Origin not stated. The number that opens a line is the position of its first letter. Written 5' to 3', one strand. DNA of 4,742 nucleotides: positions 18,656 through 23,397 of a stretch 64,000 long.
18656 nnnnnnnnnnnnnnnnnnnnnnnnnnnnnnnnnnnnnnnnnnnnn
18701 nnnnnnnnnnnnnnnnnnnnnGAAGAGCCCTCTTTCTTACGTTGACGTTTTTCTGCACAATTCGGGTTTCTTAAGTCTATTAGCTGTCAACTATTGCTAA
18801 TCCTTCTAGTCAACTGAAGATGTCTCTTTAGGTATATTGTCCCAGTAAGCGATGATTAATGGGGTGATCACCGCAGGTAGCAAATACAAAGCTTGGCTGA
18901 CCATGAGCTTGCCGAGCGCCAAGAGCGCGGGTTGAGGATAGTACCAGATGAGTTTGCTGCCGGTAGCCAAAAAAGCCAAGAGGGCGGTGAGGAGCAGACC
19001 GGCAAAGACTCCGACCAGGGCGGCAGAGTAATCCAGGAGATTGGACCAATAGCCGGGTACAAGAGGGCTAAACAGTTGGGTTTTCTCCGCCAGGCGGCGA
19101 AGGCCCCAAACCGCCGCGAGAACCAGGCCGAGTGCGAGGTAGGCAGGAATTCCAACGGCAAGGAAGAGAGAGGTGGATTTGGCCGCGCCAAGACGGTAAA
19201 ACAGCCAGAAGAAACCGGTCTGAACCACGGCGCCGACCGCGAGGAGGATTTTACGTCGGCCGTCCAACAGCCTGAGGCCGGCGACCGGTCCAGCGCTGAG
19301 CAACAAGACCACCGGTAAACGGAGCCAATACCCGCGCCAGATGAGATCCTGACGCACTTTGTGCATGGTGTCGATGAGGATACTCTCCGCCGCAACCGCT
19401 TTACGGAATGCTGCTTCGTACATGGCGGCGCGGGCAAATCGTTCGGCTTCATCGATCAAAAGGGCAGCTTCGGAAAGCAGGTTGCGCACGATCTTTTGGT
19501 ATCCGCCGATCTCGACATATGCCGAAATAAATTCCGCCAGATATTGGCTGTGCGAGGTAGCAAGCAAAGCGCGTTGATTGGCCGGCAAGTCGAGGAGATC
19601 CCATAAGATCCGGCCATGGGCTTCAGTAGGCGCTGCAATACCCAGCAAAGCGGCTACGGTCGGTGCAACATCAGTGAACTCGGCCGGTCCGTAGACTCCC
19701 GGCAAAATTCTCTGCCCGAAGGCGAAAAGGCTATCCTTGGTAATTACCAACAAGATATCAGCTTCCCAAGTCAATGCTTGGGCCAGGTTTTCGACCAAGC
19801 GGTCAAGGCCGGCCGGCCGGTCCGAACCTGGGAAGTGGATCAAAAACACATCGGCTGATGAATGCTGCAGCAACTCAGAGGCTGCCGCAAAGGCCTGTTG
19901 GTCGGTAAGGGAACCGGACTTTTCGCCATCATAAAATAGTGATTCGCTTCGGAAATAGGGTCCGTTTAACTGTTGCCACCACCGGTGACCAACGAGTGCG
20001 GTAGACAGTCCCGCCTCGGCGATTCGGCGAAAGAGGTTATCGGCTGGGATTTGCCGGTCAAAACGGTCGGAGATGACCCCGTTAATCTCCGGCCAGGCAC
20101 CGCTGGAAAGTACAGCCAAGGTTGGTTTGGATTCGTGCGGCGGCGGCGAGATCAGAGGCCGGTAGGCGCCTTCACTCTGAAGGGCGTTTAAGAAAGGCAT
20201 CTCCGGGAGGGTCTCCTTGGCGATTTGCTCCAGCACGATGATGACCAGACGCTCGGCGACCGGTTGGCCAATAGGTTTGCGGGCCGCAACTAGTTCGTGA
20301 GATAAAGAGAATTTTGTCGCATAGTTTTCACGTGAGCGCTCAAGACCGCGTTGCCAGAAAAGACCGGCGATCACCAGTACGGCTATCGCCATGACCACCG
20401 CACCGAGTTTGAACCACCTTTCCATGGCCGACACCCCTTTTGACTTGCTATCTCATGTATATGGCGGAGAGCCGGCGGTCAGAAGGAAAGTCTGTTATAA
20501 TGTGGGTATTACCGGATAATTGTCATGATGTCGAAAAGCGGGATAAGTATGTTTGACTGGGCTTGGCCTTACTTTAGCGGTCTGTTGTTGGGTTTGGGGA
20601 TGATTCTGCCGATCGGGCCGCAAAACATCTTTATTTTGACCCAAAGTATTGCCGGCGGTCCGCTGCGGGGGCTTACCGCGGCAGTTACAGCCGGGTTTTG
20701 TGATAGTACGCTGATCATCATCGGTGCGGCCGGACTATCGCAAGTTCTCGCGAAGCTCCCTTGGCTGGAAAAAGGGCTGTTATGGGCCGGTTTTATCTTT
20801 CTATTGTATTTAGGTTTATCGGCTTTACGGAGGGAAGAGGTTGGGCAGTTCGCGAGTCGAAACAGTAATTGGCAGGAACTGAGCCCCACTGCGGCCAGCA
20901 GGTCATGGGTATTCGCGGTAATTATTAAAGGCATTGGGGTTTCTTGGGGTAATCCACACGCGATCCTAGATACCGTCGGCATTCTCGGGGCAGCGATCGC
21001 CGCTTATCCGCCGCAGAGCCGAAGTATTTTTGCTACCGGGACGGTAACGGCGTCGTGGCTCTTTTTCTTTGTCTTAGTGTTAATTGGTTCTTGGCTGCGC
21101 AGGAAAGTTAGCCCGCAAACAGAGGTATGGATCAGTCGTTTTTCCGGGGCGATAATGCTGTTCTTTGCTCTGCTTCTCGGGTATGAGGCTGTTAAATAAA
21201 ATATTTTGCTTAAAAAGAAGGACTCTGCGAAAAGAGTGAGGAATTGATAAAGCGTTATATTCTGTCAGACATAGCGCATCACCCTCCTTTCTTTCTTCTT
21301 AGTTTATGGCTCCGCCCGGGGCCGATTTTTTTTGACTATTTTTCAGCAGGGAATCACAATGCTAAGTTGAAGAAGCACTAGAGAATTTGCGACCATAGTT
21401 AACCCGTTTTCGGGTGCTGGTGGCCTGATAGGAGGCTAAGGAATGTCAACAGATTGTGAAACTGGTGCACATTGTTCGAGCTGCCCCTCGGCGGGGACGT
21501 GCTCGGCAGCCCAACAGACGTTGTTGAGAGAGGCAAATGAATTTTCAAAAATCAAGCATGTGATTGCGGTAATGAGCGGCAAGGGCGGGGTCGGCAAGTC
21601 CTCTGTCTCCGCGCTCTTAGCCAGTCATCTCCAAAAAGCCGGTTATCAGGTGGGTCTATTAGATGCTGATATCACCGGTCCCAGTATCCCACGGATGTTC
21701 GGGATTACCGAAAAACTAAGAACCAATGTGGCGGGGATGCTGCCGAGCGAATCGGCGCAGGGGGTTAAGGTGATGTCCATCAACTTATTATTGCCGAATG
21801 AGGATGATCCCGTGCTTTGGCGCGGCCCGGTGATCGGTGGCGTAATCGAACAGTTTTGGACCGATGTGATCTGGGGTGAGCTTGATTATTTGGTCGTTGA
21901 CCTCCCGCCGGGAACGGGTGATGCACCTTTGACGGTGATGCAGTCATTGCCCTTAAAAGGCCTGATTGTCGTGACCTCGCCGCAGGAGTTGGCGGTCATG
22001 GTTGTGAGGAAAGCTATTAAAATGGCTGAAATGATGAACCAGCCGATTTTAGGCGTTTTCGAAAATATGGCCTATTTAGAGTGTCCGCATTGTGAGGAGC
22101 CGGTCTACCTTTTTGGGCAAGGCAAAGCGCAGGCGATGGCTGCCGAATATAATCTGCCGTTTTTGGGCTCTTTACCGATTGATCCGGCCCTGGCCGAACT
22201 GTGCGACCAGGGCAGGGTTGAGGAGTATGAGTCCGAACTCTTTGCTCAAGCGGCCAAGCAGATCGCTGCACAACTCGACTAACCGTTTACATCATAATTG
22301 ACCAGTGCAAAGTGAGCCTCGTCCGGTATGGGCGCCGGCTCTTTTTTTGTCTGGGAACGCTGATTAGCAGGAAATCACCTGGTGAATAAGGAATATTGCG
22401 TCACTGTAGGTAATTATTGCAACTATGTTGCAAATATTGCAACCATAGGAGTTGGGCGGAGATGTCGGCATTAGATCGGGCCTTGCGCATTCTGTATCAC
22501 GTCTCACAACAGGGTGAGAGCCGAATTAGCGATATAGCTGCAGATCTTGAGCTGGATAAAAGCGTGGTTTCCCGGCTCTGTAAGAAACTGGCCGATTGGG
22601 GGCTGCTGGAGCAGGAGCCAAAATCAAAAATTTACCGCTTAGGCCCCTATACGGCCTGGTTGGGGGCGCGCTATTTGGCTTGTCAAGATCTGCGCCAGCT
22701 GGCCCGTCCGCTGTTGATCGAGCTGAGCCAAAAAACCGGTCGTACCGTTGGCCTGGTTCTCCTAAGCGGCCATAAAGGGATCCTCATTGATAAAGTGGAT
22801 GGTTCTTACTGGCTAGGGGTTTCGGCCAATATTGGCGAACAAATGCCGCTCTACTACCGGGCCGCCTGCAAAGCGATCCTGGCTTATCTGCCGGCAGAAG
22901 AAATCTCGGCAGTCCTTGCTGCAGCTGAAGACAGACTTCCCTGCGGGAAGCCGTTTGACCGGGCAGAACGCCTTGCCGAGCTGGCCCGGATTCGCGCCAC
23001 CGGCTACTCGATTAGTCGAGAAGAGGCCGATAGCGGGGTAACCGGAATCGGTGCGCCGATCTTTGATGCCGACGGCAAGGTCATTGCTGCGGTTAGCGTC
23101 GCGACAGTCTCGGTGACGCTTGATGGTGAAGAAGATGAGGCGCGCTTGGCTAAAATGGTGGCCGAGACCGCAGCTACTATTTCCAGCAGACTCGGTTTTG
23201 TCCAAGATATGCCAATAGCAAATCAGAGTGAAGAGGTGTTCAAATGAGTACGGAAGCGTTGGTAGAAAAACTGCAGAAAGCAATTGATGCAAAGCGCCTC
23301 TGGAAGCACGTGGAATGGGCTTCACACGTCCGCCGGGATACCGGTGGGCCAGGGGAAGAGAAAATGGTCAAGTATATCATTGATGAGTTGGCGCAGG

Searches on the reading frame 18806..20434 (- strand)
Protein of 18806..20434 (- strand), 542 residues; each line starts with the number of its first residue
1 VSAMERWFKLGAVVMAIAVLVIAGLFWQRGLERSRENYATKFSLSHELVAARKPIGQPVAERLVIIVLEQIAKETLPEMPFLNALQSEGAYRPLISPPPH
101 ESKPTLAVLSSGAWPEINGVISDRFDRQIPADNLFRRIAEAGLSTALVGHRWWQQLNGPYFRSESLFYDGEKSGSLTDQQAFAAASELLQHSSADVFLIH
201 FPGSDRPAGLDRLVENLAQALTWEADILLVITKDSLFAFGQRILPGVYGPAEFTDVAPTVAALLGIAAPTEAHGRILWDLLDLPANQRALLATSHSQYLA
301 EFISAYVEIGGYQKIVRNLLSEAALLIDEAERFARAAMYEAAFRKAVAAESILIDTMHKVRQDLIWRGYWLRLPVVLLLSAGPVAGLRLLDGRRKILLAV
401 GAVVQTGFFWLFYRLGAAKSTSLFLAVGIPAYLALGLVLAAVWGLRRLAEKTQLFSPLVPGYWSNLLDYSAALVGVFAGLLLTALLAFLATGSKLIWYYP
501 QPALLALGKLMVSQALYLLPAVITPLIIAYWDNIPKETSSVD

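Call 19: search_protein_families(library=pfam, proteins=[window:18806-20434:-], max_evalue=0.001)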
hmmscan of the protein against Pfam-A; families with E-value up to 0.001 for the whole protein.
window:18806-20434:- (542 aa): 1 family
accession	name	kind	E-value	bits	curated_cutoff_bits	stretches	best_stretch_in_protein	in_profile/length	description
PF01663.27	Phosphodiest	-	1.9e-07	31.4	23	1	63-174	1-91/342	Type I phosphodiesterase / nucleotide pyrophosphatase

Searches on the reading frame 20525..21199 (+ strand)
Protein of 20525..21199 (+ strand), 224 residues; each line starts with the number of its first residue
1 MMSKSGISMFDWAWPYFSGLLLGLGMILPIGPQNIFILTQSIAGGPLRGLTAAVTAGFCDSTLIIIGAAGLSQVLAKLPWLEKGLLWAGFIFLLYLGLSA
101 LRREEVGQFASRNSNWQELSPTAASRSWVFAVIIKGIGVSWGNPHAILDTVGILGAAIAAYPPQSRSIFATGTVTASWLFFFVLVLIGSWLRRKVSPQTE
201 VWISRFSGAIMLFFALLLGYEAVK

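Call 19: search_protein_families(library=pfam, proteins=[window:20525-21199:+], max_evalue=0.001)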
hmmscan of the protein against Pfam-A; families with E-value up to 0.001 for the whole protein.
window:20525-21199:+ (224 aa): 1 family
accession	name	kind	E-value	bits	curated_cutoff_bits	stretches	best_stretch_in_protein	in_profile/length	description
PF01810.24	LysE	-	3.5e-33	115.2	25.6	1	26-221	3-192/193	LysE type translocator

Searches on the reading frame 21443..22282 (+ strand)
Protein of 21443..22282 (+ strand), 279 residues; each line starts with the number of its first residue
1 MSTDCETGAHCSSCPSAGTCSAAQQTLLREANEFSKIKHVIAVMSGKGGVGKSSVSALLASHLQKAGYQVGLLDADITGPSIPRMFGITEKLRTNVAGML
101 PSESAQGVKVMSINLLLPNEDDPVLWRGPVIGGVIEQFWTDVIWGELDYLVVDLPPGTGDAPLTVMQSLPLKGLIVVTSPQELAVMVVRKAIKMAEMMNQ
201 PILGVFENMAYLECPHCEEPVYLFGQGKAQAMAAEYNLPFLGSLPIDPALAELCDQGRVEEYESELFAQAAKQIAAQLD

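Call 18: search_protein_families(library=pfam, proteins=[window:21443-22282:+], max_evalue=0.001)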
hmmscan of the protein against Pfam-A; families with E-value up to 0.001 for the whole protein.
window:21443-22282:+ (279 aa): 5 families
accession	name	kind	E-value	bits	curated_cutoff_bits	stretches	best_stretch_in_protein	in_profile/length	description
PF10609.15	ParA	-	7.3e-98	327.3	27.1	1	36-278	1-245/246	NUBPL iron-transfer P-loop NTPase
PF01656.29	CbiA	-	2.6e-11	44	25.4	1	41-104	1-54/125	CobQ/CobB/MinD/ParA nucleotide binding domain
PF13614.12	AAA_31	-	1.3e-07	32.2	27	1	39-79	2-42/177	AAA domain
PF02374.21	ArsA_ATPase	-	4.6e-06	26.5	24.3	1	42-76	4-38/305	Anion-transporting ATPase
PF09140.17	MipZ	-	0.00015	21.6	20.7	1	39-92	1-54/262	ATPase MipZ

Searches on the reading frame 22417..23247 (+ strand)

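Call 18: search_protein_families(library=pfam, proteins=[window:22417-23247:+], max_evalue=0.001)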
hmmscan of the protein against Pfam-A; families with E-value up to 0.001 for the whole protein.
window:22417-23247:+ (276 aa): 7 families
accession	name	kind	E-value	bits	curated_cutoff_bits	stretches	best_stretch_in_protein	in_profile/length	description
PF01614.24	IclR_C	-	4.6e-38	130.9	24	1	85-256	2-173/174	Bacterial transcriptional regulator IclR C-terminal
PF09339.16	HTH_IclR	-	1.8e-11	44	22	1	18-68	1-52/52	IclR helix-turn-helix domain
PF12802.13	MarR_2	-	2.8e-08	34.3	27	1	22-68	7-54/61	MarR family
PF01047.28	MarR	-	2.5e-06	27.7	24.6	1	23-69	6-52/59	MarR family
PF13463.12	HTH_27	-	1.3e-05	25.8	22.2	1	25-71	8-60/68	Winged helix DNA-binding domain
PF25212.1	HVO_A0114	-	2e-05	24.7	27.6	1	20-72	22-74/84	HVO_A0114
PF01022.26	HTH_5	-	3.8e-05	23.9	22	1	23-65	5-46/47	Bacterial regulatory protein, arsR family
